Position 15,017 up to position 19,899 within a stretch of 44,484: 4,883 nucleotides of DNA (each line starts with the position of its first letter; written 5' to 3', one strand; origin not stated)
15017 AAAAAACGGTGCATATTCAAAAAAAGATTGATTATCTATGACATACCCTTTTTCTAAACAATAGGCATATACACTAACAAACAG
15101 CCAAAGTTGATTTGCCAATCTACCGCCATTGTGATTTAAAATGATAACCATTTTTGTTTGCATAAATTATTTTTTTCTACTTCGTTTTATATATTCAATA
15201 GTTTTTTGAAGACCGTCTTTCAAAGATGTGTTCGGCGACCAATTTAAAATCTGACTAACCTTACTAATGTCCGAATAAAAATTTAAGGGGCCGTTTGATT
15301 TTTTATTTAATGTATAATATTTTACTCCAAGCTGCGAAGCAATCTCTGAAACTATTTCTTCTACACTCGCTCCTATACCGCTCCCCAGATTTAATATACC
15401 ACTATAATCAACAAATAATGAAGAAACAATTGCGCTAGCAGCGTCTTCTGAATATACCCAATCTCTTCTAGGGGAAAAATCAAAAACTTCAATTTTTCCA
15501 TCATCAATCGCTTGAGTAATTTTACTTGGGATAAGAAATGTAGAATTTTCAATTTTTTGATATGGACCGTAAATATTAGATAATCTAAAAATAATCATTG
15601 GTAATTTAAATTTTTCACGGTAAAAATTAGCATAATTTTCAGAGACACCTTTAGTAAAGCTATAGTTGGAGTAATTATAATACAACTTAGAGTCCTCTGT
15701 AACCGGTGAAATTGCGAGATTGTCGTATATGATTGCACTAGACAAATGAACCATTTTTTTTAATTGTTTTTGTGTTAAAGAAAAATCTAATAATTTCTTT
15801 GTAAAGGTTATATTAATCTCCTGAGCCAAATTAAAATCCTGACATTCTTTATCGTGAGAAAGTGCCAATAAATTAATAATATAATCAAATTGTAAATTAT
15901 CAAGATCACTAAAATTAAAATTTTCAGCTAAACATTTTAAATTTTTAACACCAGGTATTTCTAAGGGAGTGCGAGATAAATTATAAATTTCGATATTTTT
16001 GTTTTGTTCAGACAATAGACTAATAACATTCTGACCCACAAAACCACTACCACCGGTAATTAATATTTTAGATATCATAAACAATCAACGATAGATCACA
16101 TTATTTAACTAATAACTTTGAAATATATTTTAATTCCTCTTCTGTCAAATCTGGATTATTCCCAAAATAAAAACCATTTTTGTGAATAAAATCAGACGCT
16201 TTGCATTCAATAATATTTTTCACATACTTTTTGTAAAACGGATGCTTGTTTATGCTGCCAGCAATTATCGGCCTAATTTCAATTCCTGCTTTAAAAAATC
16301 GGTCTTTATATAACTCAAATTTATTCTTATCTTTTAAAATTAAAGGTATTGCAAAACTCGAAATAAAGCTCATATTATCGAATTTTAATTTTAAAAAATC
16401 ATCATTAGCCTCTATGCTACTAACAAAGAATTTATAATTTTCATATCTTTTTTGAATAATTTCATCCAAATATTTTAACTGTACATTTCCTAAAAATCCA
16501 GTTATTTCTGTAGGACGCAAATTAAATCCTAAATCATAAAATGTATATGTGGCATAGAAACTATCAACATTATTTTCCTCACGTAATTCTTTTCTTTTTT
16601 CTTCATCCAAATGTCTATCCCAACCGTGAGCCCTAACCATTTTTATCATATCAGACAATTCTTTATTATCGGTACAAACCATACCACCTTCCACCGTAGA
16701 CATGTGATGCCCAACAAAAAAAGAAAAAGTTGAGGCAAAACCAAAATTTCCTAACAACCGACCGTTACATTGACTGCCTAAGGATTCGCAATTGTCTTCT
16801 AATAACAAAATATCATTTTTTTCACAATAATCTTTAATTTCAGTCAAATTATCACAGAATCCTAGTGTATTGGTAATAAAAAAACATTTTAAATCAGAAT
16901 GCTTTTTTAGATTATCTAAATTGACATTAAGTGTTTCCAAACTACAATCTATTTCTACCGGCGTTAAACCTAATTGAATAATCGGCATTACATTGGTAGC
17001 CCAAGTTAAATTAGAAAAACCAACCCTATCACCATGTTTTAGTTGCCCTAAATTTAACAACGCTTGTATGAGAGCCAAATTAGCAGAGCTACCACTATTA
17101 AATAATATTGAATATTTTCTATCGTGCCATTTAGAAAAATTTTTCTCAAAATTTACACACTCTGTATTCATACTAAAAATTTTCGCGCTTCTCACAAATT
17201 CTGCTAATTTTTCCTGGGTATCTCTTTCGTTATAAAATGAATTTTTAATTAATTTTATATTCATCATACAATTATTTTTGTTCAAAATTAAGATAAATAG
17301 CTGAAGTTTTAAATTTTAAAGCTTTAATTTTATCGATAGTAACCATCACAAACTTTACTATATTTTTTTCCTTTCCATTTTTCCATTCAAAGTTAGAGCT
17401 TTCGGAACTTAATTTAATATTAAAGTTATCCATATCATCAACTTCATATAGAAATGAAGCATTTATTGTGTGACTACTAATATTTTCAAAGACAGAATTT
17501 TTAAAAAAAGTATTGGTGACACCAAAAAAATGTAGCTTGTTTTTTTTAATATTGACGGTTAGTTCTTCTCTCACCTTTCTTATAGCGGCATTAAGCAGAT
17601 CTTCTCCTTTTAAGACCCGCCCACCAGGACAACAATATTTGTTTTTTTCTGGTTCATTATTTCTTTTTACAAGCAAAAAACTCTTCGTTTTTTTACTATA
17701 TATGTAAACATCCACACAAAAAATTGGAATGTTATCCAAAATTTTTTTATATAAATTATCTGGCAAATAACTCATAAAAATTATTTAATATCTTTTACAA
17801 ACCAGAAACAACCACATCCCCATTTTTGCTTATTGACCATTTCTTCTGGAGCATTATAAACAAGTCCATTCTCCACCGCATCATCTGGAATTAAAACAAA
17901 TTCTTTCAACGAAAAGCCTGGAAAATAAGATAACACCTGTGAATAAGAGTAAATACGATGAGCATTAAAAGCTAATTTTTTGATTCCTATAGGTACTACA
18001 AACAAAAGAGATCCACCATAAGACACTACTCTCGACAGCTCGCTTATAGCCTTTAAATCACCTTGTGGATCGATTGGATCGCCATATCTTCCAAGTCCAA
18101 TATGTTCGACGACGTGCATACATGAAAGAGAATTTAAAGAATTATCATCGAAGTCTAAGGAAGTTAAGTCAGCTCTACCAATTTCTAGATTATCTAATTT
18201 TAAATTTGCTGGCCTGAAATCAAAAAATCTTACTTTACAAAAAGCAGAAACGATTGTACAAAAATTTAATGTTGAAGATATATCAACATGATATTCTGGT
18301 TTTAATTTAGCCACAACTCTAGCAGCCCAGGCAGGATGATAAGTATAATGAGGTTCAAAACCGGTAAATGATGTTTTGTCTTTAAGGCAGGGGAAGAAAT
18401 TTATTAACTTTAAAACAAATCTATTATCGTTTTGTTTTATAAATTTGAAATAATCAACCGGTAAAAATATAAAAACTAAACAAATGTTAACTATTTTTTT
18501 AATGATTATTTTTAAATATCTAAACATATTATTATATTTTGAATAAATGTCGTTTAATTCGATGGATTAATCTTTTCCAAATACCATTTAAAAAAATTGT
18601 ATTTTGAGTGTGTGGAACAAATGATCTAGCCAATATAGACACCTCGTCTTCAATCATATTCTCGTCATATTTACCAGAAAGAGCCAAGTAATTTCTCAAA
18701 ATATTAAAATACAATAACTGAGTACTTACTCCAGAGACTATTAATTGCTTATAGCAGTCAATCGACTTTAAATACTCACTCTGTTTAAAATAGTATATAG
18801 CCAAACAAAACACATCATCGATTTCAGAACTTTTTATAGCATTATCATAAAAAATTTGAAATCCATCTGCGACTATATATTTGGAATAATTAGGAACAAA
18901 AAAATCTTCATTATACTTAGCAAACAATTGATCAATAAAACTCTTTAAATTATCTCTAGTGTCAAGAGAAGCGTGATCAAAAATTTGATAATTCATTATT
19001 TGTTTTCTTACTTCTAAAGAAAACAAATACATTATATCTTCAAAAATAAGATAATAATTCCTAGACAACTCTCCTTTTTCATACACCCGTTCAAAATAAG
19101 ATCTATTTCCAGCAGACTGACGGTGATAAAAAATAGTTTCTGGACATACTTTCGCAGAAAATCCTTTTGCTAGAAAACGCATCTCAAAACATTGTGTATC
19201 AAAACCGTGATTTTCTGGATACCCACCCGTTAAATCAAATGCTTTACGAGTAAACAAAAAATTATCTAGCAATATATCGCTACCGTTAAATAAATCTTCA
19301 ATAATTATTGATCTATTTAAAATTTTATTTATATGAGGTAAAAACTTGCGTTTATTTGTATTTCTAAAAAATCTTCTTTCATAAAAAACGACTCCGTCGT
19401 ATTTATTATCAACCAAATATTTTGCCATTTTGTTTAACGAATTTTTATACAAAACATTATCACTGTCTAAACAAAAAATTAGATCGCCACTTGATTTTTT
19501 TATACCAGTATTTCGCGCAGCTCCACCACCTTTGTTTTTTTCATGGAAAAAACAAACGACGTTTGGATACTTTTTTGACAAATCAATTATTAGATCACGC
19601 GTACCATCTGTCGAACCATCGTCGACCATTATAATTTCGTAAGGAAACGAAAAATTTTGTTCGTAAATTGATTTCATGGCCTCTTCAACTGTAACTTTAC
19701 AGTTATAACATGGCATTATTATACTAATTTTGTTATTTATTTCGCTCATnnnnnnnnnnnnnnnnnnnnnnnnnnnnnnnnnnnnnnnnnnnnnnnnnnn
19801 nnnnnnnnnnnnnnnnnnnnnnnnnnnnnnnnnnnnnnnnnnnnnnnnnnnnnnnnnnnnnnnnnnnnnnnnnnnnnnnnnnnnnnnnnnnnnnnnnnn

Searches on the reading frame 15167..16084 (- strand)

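Call 76: search_protein_families(library=pfam, proteins=[window:15167-16084:-], max_evalue=0.0001)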
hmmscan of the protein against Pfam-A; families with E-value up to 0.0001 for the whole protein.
window:15167-16084:- (305 aa): 5 families
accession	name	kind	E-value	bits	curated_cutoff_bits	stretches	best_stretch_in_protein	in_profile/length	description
PF01370.27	Epimerase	-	4.9e-32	111.7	20.9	1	7-221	1-223/240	NAD dependent epimerase/dehydratase family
PF16363.11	GDP_Man_Dehyd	-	9.7e-30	104.6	27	1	8-295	1-332/332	GDP-mannose 4,6 dehydratase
PF07993.18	NAD_binding_4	-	1.1e-13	51.4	20.1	1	65-189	88-226/258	Male sterility protein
PF01073.25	3Beta_HSD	-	6.5e-10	38.9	22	1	8-220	1-226/280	3-beta hydroxysteroid dehydrogenase/isomerase family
PF04321.23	RmlD_sub_bind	-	3.1e-08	33.5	27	1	6-177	2-157/287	RmlD substrate binding domain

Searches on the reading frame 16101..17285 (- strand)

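Call 76: search_protein_families(library=pfam, proteins=[window:16101-17285:-], max_evalue=0.0001)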
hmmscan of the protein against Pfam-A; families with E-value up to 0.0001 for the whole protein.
window:16101-17285:- (394 aa): 1 family
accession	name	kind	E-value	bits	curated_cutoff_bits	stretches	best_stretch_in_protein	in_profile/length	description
PF01041.23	DegT_DnrJ_EryC1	-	1.6e-54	185.9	19.8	1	22-390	6-357/360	DegT/DnrJ/EryC1/StrS aminotransferase family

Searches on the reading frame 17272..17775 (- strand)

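Call 76: search_protein_families(library=pfam, proteins=[window:17272-17775:-], max_evalue=0.0001)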
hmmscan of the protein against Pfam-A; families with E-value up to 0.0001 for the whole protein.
window:17272-17775:- (167 aa): 1 family
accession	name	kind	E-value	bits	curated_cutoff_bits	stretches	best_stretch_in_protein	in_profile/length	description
PF00293.34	NUDIX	-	6.1e-14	52.6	21.1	1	21-131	6-112/134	NUDIX domain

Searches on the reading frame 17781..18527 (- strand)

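Call 76: search_protein_families(library=pfam, proteins=[window:17781-18527:-], max_evalue=0.0001)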
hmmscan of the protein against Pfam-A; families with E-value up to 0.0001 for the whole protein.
window:17781-18527:- (248 aa): 1 family
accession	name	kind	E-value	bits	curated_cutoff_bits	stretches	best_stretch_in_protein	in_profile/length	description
PF03269.20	DUF268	-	5.9e-16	59.2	25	1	132-206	64-138/176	Caenorhabditis protein of unknown function, DUF268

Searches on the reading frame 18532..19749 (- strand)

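Call 76: search_protein_families(library=pfam, proteins=[window:18532-19749:-], max_evalue=0.0001)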
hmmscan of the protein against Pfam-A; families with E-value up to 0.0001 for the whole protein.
window:18532-19749:- (405 aa): 3 families
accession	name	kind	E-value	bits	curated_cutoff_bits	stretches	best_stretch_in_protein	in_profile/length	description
PF00535.33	Glycos_transf_2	-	7.4e-36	124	23.3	1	9-171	1-164/168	Glycosyl transferase family 2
PF10111.15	Glyco_tranf_2_2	-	4.1e-14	53.2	27.3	1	9-219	1-232/276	Glycosyltransferase like family 2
PF13641.12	Glyco_tranf_2_3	-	3e-09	37.7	27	1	8-120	3-119/230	Glycosyltransferase like family 2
